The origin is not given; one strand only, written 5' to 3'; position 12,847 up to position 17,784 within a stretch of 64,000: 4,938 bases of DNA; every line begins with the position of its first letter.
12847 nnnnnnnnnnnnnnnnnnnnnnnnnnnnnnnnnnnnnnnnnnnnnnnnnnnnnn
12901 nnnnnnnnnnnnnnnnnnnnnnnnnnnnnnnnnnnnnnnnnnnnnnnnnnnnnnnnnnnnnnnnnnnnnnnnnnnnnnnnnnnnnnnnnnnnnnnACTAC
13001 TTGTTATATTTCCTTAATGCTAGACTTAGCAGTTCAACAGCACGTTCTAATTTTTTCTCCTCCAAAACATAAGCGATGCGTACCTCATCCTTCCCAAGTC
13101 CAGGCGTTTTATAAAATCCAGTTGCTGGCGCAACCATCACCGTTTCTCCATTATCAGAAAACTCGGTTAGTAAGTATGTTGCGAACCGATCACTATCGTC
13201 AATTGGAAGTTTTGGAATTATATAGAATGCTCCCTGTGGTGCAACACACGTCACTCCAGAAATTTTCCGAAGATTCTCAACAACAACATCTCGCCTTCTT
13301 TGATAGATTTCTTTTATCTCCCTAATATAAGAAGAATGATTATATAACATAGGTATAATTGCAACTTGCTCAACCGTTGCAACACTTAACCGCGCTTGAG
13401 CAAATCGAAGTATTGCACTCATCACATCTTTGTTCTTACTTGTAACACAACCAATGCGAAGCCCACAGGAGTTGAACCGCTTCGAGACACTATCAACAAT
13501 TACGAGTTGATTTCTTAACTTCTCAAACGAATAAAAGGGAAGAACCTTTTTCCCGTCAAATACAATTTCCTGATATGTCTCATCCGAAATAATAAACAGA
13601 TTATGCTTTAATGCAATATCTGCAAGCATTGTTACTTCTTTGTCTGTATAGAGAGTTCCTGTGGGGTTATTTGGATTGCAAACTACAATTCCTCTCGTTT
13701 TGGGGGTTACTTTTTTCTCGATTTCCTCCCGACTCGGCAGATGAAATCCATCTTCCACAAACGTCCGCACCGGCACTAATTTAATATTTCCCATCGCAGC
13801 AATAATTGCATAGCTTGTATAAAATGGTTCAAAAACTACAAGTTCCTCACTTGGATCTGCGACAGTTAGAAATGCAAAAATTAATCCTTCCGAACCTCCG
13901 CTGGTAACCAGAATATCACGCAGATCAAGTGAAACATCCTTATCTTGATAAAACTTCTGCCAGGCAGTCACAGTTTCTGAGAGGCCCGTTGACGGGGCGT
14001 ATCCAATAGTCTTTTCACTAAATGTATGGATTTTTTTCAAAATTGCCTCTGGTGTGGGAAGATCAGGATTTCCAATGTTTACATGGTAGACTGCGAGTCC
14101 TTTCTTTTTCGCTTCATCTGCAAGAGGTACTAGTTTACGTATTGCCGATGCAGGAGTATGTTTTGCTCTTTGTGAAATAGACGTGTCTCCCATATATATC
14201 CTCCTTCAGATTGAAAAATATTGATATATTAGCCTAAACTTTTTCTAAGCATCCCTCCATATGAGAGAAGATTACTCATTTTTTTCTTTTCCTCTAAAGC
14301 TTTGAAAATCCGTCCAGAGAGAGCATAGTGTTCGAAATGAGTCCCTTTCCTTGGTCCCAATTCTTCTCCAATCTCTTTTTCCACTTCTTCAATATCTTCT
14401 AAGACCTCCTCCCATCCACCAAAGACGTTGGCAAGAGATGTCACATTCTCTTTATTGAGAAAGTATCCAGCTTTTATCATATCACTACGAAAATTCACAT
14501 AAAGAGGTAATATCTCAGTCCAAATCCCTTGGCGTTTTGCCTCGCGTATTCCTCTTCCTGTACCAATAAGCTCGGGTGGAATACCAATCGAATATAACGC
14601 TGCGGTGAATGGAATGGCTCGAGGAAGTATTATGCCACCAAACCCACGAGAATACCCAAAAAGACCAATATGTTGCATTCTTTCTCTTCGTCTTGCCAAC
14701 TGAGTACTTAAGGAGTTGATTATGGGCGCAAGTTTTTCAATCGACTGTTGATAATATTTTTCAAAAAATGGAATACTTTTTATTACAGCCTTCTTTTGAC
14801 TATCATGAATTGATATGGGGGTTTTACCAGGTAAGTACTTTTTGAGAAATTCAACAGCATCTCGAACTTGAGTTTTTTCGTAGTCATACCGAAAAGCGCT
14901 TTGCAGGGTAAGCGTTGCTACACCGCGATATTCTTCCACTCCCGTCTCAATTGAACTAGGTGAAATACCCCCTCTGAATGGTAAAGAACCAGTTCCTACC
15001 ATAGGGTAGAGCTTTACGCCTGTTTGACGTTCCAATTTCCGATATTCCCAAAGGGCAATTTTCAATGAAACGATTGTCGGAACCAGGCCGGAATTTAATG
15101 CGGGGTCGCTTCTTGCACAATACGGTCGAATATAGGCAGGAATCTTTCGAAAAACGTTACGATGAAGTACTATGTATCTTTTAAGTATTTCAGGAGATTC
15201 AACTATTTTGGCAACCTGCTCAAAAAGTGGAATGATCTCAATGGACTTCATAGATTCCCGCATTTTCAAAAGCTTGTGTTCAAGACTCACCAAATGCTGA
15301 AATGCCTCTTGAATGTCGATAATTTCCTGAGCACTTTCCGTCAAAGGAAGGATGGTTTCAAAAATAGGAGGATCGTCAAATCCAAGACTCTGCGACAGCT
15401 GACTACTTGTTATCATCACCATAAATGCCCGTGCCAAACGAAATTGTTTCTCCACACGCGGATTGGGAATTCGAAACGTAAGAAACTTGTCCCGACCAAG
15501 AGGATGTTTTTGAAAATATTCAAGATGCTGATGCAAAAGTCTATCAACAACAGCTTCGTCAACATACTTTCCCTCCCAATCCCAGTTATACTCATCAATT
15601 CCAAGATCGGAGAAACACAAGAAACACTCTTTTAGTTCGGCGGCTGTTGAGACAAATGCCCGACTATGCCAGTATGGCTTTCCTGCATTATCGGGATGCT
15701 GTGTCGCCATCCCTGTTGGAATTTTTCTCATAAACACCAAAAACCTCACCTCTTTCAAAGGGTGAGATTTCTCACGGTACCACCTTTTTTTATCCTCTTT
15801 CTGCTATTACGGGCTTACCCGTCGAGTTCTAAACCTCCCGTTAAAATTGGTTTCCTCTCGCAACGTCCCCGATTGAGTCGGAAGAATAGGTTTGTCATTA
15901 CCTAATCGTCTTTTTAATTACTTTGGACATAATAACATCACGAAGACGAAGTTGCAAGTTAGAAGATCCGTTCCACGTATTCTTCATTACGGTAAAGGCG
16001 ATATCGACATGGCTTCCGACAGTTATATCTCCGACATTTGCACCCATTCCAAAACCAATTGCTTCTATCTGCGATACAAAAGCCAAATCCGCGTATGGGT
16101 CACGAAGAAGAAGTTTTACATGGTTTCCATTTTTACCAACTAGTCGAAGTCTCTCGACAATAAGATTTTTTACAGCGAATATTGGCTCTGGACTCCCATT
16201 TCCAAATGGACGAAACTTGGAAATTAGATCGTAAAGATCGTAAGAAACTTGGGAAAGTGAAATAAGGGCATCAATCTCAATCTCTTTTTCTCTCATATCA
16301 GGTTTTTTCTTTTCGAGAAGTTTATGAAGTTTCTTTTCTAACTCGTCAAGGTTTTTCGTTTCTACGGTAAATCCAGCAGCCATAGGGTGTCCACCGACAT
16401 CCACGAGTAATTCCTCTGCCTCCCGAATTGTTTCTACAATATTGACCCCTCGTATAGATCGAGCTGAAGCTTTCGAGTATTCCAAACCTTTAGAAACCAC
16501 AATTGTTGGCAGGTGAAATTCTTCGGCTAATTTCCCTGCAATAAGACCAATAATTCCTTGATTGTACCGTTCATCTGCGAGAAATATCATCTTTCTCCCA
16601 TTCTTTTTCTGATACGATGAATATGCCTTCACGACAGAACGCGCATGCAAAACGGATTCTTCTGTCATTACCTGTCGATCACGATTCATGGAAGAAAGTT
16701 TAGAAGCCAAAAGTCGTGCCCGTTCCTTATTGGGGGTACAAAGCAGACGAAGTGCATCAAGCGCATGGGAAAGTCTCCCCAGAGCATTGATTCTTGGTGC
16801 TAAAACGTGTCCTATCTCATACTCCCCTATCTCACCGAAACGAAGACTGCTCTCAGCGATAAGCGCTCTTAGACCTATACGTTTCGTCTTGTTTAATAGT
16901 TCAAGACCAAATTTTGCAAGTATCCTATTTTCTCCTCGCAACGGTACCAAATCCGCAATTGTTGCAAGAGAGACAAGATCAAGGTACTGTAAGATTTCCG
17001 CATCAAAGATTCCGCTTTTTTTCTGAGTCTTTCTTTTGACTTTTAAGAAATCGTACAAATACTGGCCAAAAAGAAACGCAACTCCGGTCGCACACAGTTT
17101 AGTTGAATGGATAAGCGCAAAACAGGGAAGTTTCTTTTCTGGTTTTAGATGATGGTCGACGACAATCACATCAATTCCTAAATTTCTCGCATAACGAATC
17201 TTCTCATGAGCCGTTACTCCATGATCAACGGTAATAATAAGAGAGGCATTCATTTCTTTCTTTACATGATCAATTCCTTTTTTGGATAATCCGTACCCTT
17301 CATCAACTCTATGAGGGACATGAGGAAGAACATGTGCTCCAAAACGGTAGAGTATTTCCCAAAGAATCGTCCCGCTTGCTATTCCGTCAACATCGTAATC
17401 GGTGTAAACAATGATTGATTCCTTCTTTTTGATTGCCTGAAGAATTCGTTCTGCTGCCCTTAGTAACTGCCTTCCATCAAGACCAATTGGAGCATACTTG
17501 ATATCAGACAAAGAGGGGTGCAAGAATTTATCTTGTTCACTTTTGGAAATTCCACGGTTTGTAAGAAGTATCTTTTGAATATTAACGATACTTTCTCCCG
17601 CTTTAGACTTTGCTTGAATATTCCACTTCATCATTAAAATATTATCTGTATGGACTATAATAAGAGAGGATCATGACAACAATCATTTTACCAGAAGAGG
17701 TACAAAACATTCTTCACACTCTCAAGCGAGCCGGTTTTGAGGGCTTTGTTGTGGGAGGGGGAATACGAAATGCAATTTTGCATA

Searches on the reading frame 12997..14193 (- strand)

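Call 28: search_protein_families(library=ncbifam, max_evalue=0.00001, proteins=[window:12997-14193:-])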
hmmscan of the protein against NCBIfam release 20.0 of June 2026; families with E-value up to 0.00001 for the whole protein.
window:12997-14193:- (398 aa): 71 families (the best 25 are shown)
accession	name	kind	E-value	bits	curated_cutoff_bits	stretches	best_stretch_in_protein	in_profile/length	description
NF005744.0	PRK07568.1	subfamily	3.8e-165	549.5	389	1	5-398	2-395/398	pyridoxal phosphate-dependent aminotransferase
NF041364.1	GntC_guanitoxin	equivalog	8e-64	215.8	415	1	40-390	5-354/356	guanitoxin biosynthesis PLP-dependent (S)-gamma-hydroxy-L-arginine cyclodehydratase GntC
NF041091.1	asp_aminotase_Arch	equivalog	1.6e-62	211.6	550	1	11-389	5-371/376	aspartate aminotransferase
NF006230.0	PRK08363.1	equivalog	1.6e-61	208.3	534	1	15-390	12-389/398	alanine aminotransferase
NF005305.0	PRK06836.1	equivalog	1.4e-56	192.5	376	1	11-396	10-394/396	pyridoxal phosphate-dependent aminotransferase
NF005816.0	PRK07682.1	equivalog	2.9e-56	190.8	620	1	4-391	4-381/390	aminotransferase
NF005817.0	PRK07683.1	equivalog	5.1e-55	186.7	575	1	5-393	4-381/387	aminotransferase A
NF005855.0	PRK07777.1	equivalog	4.8e-52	177.6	553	1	38-390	31-385/391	pyridoxal phosphate-dependent aminotransferase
NF006229.0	PRK08361.1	equivalog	6.2e-52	176.9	624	1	15-395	19-390/391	aspartate aminotransferase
NF006756.0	PRK09276.1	subfamily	1.5e-51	175.6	507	1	6-389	4-382/387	LL-diaminopimelate aminotransferase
TIGR03540.1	DapC_direct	equivalog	1.7e-51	175.3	593.25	1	6-389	2-380/383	LL-diaminopimelate aminotransferase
NF005977.0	PRK08068.1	subfamily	2e-49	168.9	494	1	6-389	5-383/391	transaminase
NF004975.0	PRK06348.1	equivalog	2.5e-49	168.3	549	1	6-387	6-377/384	pyridoxal phosphate-dependent aminotransferase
NF006514.0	PRK08960.1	equivalog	1.9e-48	165.2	554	1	5-395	4-387/388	pyridoxal phosphate-dependent aminotransferase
NF006488.0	PRK08912.1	equivalog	2.2e-48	165.2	498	1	40-392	33-383/387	aminotransferase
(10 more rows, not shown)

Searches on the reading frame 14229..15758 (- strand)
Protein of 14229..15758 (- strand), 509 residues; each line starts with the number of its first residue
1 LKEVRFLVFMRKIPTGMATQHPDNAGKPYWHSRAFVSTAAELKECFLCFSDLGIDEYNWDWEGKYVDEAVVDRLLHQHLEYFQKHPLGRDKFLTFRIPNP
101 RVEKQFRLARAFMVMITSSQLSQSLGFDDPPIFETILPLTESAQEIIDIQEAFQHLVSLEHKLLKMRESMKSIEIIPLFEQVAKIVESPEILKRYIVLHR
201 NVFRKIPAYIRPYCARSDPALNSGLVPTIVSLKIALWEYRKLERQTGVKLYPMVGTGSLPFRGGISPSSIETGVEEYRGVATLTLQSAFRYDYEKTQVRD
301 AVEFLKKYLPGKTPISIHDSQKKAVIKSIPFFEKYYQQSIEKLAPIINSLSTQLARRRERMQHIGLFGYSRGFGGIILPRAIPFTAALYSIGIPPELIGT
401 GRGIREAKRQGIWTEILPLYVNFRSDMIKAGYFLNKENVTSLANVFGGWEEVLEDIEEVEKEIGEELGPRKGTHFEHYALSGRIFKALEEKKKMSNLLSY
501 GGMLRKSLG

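Call 28: search_protein_families(library=ncbifam, max_evalue=0.00001, proteins=[window:14229-15758:-])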
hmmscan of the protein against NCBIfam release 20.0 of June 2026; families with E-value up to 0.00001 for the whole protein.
window:14229-15758:- (509 aa): 1 family
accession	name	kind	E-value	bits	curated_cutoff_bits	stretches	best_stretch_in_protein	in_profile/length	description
TIGR02751.1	PEPCase_arch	equivalog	2.8e-140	468.5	146.05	1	13-509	1-506/506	phosphoenolpyruvate carboxylase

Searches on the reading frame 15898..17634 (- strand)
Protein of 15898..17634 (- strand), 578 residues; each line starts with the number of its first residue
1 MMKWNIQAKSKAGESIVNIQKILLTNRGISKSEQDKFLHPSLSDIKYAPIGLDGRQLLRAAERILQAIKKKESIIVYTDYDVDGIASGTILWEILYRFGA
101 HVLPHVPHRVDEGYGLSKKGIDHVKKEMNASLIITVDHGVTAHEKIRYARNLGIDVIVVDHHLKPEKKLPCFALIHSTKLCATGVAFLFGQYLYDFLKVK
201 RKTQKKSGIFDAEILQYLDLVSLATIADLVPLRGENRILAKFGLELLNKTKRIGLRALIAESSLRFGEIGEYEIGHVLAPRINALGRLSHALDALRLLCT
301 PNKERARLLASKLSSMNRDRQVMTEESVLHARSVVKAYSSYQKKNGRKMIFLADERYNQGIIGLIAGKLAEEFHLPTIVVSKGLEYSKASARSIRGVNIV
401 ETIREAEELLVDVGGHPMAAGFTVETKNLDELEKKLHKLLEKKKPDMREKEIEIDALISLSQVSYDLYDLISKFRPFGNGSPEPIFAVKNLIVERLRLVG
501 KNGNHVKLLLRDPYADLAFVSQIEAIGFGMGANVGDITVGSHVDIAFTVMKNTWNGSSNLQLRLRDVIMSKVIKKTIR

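Call 28: search_protein_families(library=ncbifam, max_evalue=0.00001, proteins=[window:15898-17634:-])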
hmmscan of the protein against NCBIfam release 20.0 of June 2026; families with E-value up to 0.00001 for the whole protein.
window:15898-17634:- (578 aa): 5 families
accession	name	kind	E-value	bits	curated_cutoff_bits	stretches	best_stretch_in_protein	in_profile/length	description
TIGR00644.1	recJ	equivalog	1.4e-140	469.1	396.9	1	19-566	4-545/546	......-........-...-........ exonuclease RecJ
NF008290.0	PRK11070.1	equivalog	3.8e-72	243.6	900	1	7-566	13-573/577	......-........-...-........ exonuclease RecJ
NF053576.1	RecJ_archaeal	equivalog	4.5e-21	75.2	360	2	62-193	2-131/452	RecJ family nuclease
NF040701.1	RecJ_Meth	equivalog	9.4e-09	34.5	550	1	70-189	6-126/449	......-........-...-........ exonuclease RecJ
NF053575.1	GAN_nuclease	exception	3.7e-07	29.1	850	0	331-442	343-466/467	GINS-associated RecJ family nuclease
